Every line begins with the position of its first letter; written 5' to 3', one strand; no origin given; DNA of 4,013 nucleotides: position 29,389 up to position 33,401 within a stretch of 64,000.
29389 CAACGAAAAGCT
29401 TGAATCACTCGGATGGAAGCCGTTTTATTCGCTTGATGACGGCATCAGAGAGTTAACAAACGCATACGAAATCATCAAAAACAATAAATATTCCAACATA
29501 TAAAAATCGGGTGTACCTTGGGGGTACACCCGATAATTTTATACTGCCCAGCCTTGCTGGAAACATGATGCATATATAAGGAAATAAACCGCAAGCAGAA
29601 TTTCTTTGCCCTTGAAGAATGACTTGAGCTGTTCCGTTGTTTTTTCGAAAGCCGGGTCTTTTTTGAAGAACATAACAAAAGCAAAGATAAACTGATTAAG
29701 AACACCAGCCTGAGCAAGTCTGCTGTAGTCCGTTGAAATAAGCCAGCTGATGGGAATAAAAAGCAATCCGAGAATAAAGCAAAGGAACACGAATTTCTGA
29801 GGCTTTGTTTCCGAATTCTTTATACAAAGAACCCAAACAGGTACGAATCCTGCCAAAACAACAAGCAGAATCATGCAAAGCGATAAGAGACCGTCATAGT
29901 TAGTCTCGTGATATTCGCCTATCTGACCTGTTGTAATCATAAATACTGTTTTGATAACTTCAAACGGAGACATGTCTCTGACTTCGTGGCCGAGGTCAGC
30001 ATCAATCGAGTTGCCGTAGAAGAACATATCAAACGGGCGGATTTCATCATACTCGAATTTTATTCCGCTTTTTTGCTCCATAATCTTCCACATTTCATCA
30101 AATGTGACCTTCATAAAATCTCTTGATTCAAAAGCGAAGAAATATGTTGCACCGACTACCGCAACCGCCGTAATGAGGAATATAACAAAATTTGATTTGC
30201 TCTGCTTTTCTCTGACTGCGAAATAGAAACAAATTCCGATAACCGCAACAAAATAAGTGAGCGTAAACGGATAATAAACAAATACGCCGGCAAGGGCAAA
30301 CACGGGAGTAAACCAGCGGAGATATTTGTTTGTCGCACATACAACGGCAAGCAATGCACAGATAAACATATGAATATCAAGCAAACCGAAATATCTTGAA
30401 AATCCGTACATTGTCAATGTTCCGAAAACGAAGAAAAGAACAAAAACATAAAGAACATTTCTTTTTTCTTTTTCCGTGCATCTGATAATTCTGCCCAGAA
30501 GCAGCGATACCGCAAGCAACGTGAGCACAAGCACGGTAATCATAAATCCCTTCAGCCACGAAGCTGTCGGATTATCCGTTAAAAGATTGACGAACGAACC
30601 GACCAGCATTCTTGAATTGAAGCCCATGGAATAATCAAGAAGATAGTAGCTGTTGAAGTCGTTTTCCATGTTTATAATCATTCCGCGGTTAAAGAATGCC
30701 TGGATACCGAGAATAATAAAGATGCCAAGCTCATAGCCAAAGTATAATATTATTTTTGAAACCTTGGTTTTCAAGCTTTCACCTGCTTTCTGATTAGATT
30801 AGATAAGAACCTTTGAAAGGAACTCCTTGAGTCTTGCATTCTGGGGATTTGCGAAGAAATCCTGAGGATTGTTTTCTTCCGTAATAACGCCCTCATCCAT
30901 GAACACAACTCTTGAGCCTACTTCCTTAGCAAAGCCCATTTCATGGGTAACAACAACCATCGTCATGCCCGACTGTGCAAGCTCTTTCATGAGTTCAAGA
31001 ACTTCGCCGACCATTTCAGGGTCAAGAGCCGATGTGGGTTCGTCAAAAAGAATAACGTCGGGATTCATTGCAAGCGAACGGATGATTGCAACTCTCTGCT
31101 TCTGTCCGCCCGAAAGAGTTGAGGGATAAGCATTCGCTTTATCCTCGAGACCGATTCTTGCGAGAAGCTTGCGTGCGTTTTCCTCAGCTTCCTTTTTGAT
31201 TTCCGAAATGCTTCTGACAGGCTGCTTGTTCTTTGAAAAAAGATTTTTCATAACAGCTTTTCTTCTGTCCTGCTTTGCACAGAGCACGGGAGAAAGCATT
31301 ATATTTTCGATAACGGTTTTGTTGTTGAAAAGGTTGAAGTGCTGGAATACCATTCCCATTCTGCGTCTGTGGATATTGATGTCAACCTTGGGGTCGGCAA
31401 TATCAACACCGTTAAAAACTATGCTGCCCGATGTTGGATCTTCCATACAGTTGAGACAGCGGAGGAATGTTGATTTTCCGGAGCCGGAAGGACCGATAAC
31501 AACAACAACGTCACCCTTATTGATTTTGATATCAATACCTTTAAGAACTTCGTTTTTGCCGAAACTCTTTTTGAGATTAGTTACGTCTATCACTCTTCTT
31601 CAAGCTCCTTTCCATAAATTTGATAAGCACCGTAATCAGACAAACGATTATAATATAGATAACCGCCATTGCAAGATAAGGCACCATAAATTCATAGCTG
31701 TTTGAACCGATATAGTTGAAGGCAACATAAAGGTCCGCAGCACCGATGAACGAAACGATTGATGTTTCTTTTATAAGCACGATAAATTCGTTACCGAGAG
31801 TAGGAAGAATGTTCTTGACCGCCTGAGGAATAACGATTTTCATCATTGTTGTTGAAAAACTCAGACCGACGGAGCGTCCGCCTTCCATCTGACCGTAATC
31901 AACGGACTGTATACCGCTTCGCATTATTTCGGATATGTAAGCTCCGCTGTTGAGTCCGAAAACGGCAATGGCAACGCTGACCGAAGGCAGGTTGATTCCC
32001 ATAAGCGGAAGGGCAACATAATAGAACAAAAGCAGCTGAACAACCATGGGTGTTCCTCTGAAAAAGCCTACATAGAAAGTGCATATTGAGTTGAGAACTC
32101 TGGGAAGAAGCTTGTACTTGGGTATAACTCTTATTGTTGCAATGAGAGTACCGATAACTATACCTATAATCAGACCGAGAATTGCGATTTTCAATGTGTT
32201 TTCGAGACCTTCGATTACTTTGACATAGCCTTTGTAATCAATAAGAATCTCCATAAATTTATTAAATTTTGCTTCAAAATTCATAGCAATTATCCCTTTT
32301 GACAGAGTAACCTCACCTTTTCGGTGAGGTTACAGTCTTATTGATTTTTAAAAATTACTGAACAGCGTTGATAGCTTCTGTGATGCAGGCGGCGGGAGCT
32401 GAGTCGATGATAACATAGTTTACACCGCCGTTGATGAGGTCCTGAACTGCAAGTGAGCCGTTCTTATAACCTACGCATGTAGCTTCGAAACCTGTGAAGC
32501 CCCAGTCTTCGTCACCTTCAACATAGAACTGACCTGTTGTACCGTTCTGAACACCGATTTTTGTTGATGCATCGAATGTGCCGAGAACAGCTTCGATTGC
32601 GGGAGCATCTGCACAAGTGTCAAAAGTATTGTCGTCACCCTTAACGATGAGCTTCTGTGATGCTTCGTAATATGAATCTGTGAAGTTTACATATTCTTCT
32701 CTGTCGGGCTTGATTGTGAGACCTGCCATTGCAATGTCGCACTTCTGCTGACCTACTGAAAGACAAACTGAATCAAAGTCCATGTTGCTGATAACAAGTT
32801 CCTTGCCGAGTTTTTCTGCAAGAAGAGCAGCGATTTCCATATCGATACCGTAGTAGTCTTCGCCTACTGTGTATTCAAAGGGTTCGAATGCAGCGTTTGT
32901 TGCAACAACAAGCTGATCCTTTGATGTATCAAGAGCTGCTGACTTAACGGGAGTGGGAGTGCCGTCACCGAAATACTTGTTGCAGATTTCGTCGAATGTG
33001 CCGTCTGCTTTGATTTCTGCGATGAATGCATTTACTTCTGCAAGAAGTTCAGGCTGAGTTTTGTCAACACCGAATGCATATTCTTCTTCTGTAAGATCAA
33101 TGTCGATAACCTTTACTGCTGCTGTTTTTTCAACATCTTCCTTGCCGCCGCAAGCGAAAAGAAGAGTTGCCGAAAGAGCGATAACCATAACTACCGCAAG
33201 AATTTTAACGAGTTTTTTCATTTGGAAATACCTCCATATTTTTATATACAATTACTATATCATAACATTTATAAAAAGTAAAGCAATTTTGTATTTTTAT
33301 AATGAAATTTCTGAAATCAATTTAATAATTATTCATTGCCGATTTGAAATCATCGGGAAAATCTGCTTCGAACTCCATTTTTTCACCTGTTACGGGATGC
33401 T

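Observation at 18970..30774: Candidate undescribed pathway: GDP-heptose enzymes, keto-sugar enzymes, three B12 radical SAM paralogs and two membrane proteins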

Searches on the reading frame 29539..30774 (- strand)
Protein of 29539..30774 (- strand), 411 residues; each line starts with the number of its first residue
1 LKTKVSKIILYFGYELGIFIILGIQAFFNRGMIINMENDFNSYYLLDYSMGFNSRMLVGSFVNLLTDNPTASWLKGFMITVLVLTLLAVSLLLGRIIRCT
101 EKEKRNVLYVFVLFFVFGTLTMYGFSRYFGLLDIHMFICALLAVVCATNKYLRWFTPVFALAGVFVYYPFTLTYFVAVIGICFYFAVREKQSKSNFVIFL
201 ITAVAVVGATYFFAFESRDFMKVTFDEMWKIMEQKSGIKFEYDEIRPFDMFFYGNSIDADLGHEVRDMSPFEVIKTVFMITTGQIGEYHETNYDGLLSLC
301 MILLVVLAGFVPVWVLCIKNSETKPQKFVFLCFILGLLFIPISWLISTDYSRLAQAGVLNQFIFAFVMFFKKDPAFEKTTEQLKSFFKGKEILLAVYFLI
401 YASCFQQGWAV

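Call 3: search_protein_families(library=pfam, proteins=[window:29539-30774:-])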
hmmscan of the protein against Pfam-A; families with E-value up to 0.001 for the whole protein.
window:29539-30774:- (411 aa): 0 families

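Call 5: search_protein_families(library=ncbifam, proteins=[window:29539-30774:-], max_evalue=0.01)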
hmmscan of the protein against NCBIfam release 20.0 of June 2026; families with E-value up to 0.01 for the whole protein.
window:29539-30774:- (411 aa): 0 families

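Call 19: find_homologous_proteins(query=window:29539-30774:-)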
Query window:29539-30774:- (411 aa): 20 proteins with E <= 0.001 among 8000 candidates.
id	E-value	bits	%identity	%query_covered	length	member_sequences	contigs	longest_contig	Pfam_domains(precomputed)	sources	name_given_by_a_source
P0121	4.4e-269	910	100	100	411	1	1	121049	-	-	-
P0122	2.3e-268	908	100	100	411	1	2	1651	-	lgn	-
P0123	1.1e-267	906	100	100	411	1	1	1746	-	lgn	-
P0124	1.1e-267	906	100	100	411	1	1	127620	-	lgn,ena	-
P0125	1.1e-249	847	91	100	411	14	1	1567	-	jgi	jgi:hypothetical protein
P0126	2.1e-235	799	85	100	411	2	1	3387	-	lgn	-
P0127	3.1e-226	769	83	100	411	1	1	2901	-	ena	-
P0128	1.4e-173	596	64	100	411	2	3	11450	-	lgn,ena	-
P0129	2.7e-170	585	64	100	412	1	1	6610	-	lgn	-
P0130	9.6e-170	583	64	100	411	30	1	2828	-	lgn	-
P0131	1.7e-168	579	63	100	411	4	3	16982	-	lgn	-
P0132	2.9e-163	562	61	100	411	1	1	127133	-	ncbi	-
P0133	5.8e-118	413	51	98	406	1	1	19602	-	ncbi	-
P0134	1.1e-88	316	40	95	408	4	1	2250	-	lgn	-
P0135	5.2e-87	311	43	98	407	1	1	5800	-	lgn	-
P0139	8.0e-79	284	38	98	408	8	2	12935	-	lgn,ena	-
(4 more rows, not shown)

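Call 33: predict_structure(alignment_id=A2)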
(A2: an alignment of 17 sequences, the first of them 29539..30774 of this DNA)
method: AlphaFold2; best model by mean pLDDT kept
length: 411 residues; sequences in the alignment: 17
mean_pLDDT: 80.4   pTM: 0.84
mean pLDDT of the five models: 80.4, 79.0, 77.1, 76.9, 76.1
residues with pLDDT >= 90: 145; 70-90: 173; 50-70: 78; < 50: 15
segments of 3 or more residues with pLDDT < 50: 122-130, 408-411
pLDDT, mean of each block of 10 residues (from residue 1): 65 88 80 64 69 72 77 79 89 92 90 83 48 84 93 94 87 90 87 84 94 80 84 80 75 63 65 75 60 68 85 96 93 84 64 79 94 94 93 91 63 38
secondary structure, 60 per line:
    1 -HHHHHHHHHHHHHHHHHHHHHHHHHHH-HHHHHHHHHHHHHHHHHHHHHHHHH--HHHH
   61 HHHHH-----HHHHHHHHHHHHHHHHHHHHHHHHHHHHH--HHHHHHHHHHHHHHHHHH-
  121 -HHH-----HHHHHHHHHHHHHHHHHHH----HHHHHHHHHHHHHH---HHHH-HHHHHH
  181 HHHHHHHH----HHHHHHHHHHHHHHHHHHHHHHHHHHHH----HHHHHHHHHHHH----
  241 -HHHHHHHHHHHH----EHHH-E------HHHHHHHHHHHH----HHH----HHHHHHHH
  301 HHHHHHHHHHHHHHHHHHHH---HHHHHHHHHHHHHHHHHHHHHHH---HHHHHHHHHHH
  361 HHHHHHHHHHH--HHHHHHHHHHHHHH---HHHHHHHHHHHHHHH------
elements in order: H2-28 H30-54 H57-65 H71-99 H102-119 H130-148 H153-166 H170-173 H175-188 H193-220 H225-236 H242-253 H270-281 H293-320 H324-346 H350-371 H374-387 H391-405

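Call 42: fold_search(model_id=the predicted structure, library=pdb)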
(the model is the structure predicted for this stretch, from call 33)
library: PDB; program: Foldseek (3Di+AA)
matches with E <= 10: 242; with E <= 0.001: 0
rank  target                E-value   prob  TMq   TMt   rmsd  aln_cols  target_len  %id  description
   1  5ogl_A                2.4e-02  0.98  0.34  0.23  16.0       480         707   13  Structure of bacterial oligosaccharyltransferase PglB in complex with an acceptor peptide and an lipid-linked oligosac (released 2017-10-25)
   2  9oki                  3.0e-02  0.33  0.15  0.14  21.5       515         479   12  Cryo-EM structure of human SV2A in complex with UCBJ and UCB1244283 (released 2025-12-10)
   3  7zli_A                5.4e-02  0.99  0.39  0.27  15.3       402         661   11  Cryo-EM structure of C-mannosyltransferase CeDPY19, in complex with Dol25-P-Man and bound to CMT2-Fab and anti-Fab nan (released 2023-01-11)
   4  6gxc_A                5.4e-02  0.99  0.42  0.27  14.1       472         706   15  Bacterial oligosaccharyltransferase PglB in complex with an inhibitory peptide and a reactive lipid-linked oligosaccha (released 2018-11-14)
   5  9pcb                  6.1e-02  0.23  0.15  0.15  20.9       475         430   13  Structure of Synaptic Vesicle Protein 2A Bound to UCB-J (released 2025-09-10)
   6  6ezn_F                1.0e-01  0.90  0.30  0.21  16.5       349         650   12  Cryo-EM structure of the yeast oligosaccharyltransferase (OST) complex (released 2018-01-17)
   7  4zwb_A                1.5e-01  0.35  0.21  0.19  19.1       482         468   11  Crystal structure of maltose-bound human GLUT3 in the outward-occluded conformation at 2.4 angstrom (released 2015-07-22)
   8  6rw3_A                2.2e-01  0.20  0.17  0.16  20.9       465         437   12  The molecular basis for sugar import in malaria parasites. (released 2020-01-29)
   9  6s7v                  3.6e-01  0.09  0.13  0.14  22.1       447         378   10  Lipoteichoic acids flippase LtaA (released 2020-04-22)
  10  2y00_B                3.7e-01  0.09  0.12  0.15  23.6       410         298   13  TURKEY BETA1 ADRENERGIC RECEPTOR WITH STABILISING MUTATIONS AND BOUND PARTIAL AGONIST DOBUTAMINE (CRYSTAL DOB92) (released 2011-01-12)
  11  9pdq                  3.7e-01  0.08  0.13  0.11  21.6       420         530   12  Human OCTN2 bound to carnitine in the occluded conformation (released 2025-12-03)
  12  7crz                  4.4e-01  0.18  0.20  0.18  19.5       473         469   12  Crystal structure of human glucose transporter GLUT3 bound with C3361 (released 2021-01-13)
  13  9hkk_A                4.4e-01  0.11  0.15  0.13  24.9       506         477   12  Structure of the malarial hexose transporter 1 (PfHT1) in complex with 2,5-anhydro-D-mannitol. (released 2025-12-17)
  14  6h7d                  4.8e-01  0.12  0.17  0.15  23.5       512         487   11  Crystal Structure of A. thaliana Sugar Transport Protein 10 in complex with glucose in the outward occluded state (released 2019-02-06)
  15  7zh0                  5.6e-01  0.12  0.15  0.14  20.4       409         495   12  Structure of human OCT3 in lipid nanodisc (released 2022-11-09)
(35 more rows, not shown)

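Call 59: search_protein_families(library=pfam, alignment_id=A2, max_evalue=5)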
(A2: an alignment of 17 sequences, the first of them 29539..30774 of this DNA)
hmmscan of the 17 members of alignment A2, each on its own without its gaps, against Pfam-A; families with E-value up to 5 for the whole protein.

A. member 1, window:29539-30774:- (411 aa): 3 families
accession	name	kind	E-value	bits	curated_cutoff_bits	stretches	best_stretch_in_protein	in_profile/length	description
PF19529.4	DUF6057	-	0.0035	16.7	29.8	1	81-221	76-215/569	Family of unknown function (DUF6057)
PF07662.18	Nucleos_tra2_C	-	0.062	13.4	32.3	1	321-358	90-125/213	Na+ dependent nucleoside transporter C-terminus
PF20088.4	DUF6480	-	2.4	8.5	25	0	66-97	44-75/78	Family of unknown function (DUF6480)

B. families by the number of members that match (of 17 scanned): 18 families
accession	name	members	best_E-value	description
PF19529.4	DUF6057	6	0.00068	Family of unknown function (DUF6057)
PF20088.4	DUF6480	3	2.4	Family of unknown function (DUF6480)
PF11992.13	TgpA_N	2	0.00058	TgpA N-terminal domain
PF14927.11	Neurensin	2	0.015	Neurensin/Transmembrane protein 74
PF07662.18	Nucleos_tra2_C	2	0.062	Na+ dependent nucleoside transporter C-terminus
PF18893.5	DUF5652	2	0.078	Family of unknown function (DUF5652)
PF14264.12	Glucos_trans_II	2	0.26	Glucosyl transferase GtrII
PF02163.28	Peptidase_M50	1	0.00086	Peptidase family M50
PF20599.3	DUF6796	1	0.02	Family of unknown function (DUF6796)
PF13906.12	AA_permease_C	1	0.037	C-terminus of AA_permease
PF25091.1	DUF7806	1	0.044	Domain of unknown function (DUF7806)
PF05360.19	YiaAB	1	0.16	yiaA/B two helix domain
PF20156.4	Maf_C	1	0.18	Flagellin glycosyltransferase Maf helical bundle domain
PF15887.11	Peptidase_Mx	1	0.23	Putative zinc-binding metallo-peptidase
PF04749.22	PLAC8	1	0.37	PLAC8 family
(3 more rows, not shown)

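Call 73: find_related_loci(query=A2, collection=metagenome_contigs, flank=10000)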
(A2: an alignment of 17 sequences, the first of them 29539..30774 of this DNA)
Query A2 (411 aa) in metagenome_contigs; peptide patterns used: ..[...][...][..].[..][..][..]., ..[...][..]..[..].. (x = any residue, [..] = any of these).
93 stretches matched a pattern; 3 encode a relative of the query (tblastn E <= 1e-3); 3 distinct loci.
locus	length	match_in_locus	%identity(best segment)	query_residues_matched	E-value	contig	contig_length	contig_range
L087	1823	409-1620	35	1-408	3e-89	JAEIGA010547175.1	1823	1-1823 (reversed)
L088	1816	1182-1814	44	1-211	1e-56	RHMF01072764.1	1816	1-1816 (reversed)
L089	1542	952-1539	44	1-195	8e-45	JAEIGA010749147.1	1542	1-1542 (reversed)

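Call 74: find_encoding_contigs(protein=P0133, flank=10000, max_places=1)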
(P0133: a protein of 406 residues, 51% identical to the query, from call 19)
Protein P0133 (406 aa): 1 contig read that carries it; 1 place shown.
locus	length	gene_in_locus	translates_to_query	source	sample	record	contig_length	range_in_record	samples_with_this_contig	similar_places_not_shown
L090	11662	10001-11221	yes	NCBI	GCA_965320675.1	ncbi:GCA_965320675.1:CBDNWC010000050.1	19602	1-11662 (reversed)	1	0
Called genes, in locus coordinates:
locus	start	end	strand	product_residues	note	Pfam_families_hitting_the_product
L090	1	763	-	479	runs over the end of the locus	PF03600:CitMHS (faint), PF03606:DcuC, PF03553:Na_H_antiporter (weak), PF03806:ABG_transport (weak)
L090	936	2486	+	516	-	-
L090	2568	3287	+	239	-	PF06161:DUF975 (weak)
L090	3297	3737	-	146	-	PF04074:DUF386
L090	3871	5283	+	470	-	PF14587:Glyco_hydr_30_2, PF17189:Glyco_hydro_30C (faint)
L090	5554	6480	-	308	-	-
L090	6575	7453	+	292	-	PF00849:PseudoU_synth_2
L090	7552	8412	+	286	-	PF00497:SBP_bac_3, PF10613:Lig_chan-Glu_bd (weak)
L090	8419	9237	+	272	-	PF00528:BPD_transp_1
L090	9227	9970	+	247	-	PF02463:SMC_N (weak), PF00005:ABC_tran, PF13304:AAA_21 (weak)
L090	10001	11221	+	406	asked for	-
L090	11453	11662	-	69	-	?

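Call 75: find_encoding_contigs(protein=P0139, flank=10000, max_places=1)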
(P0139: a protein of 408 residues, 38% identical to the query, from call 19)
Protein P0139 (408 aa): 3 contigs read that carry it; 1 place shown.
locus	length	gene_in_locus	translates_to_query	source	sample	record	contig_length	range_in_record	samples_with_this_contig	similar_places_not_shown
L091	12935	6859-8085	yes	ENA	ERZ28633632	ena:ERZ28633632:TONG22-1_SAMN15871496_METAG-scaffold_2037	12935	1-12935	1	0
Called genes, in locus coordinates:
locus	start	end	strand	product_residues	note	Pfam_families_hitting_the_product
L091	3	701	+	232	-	?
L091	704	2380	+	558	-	PF01229:Glyco_hydro_39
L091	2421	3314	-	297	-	-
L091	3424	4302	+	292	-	PF00849:PseudoU_synth_2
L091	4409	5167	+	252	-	PF00497:SBP_bac_3, PF12974:Phosphonate-bd (weak)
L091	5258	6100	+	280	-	PF00528:BPD_transp_1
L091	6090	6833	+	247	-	PF02463:SMC_N, PF13175:AAA_15 (faint), PF00005:ABC_tran, PF13304:AAA_21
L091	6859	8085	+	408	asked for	-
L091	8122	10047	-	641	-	PF02310:B12-binding, PF04055:Radical_SAM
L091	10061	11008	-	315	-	-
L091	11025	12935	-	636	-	?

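Call 76: find_encoding_contigs(protein=P0132, flank=10000, max_places=1)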
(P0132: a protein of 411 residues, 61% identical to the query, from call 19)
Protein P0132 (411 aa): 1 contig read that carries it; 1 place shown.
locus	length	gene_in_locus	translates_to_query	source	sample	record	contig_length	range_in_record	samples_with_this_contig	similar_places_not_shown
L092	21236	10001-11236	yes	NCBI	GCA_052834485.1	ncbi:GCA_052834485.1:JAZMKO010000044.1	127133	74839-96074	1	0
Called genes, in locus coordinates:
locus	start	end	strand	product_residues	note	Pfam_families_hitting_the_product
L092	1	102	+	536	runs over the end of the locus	-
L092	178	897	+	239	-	-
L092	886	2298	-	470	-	PF14587:Glyco_hydr_30_2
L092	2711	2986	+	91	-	PF25213:HVO_A0261_N (weak), PF01022:HTH_5, PF12840:HTH_20, PF13412:HTH_24 (weak), PF21476:PF0610-like_N (weak)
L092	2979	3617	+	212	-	PF07853:DUF1648, PF13630:SdpI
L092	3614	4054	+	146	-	PF04074:DUF386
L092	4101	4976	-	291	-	-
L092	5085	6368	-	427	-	-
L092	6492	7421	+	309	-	PF00849:PseudoU_synth_2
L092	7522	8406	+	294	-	PF00497:SBP_bac_3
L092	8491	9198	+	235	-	PF00528:BPD_transp_1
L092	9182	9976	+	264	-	PF02463:SMC_N (faint), PF13175:AAA_15 (faint), PF00005:ABC_tran, PF13304:AAA_21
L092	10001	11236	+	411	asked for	-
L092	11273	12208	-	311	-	PF01073:3Beta_HSD, PF01370:Epimerase, PF02719:Polysacc_synt_2 (weak), PF04321:RmlD_sub_bind, PF13460:NAD_binding_10 (weak), PF16363:GDP_Man_Dehyd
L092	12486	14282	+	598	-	PF02310:B12-binding, PF04055:Radical_SAM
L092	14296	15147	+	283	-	-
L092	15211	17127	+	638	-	PF02310:B12-binding (weak), PF04055:Radical_SAM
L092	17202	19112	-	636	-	PF02310:B12-binding (weak), PF04055:Radical_SAM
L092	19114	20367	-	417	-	PF00483:NTP_transferase, PF12804:NTP_transf_3, PF08645:PNK3P (weak), PF13242:Hydrolase_like (weak)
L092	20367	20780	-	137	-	PF14667:Polysacc_synt_C, PF07883:Cupin_2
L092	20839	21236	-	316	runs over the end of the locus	PF00288:GHMP_kinases_N, PF08544:GHMP_kinases_C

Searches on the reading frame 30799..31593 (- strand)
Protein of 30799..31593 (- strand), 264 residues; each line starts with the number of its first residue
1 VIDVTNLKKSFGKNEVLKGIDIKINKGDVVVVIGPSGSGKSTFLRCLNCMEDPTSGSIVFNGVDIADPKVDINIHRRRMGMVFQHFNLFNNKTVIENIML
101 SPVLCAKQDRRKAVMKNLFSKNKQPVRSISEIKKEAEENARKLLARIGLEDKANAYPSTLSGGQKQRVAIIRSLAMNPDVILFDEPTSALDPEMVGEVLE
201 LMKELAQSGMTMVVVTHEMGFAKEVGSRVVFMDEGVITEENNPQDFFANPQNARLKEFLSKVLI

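Call 4: search_protein_families(library=pfam, proteins=[window:30799-31593:-])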
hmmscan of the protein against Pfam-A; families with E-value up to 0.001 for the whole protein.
window:30799-31593:- (264 aa): 9 families
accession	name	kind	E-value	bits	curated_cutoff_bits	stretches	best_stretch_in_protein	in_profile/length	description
PF00005.33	ABC_tran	-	4.2e-36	125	25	1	17-188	1-137/137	ABC transporter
PF13304.12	AAA_21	-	1.3e-14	55.5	27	2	144-219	222-300/304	AAA domain, putative AbiEii toxin, Type IV TA system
PF02463.25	SMC_N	-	2.3e-08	34.2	40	1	138-225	121-205/220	RecF/RecN/SMC N terminal domain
PF13175.12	AAA_15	-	1.6e-05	25.2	32.1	0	22-157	19-153/374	AAA ATPase domain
PF09818.15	ABC_ATPase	-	2.6e-05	23.8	23.2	0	16-48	71-100/283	P-loop domain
PF13166.12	AAA_13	-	0.00015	21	36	0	177-228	526-580/713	AAA domain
PF13555.12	AAA_29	-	0.00016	21.8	27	1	20-48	15-43/61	P-loop containing region of AAA domain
PF25199.1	nSTAND_NTPase5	-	0.00025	21.3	34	0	25-45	39-59/145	Novel STAND NTPase 5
PF13401.12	AAA_22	-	0.00053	20.7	27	0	28-137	6-65/130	AAA domain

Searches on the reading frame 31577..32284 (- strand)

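Call 4: search_protein_families(library=pfam, proteins=[window:31577-32284:-])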
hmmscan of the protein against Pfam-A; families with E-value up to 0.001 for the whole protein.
window:31577-32284:- (235 aa): 1 family
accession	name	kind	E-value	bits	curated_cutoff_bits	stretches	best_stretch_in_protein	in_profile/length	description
PF00528.27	BPD_transp_1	-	2e-21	77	26.4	1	41-229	1-183/184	Binding-protein-dependent transport system inner membrane component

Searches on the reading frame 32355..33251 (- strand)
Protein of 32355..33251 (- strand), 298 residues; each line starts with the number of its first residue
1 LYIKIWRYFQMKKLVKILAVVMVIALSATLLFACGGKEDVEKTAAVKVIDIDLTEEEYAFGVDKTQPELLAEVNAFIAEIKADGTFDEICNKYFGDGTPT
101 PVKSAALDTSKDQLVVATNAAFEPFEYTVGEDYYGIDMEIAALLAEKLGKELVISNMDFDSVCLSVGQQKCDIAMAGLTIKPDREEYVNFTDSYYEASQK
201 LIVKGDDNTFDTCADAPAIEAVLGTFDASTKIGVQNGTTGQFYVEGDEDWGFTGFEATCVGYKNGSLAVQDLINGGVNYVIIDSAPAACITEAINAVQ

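Call 4: search_protein_families(library=pfam, proteins=[window:32355-33251:-])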
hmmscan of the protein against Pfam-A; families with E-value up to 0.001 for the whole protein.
window:32355-33251:- (298 aa): 2 families
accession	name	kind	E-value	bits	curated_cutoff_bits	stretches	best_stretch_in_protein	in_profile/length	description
PF00497.25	SBP_bac_3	-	8.6e-32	110.1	26.4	2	114-274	1-110/132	Bacterial extracellular solute-binding proteins, family 3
PF10613.14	Lig_chan-Glu_bd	-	4.8e-05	23.9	30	1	159-204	67-112/115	Ligated ion channel L-glutamate- and glycine-binding site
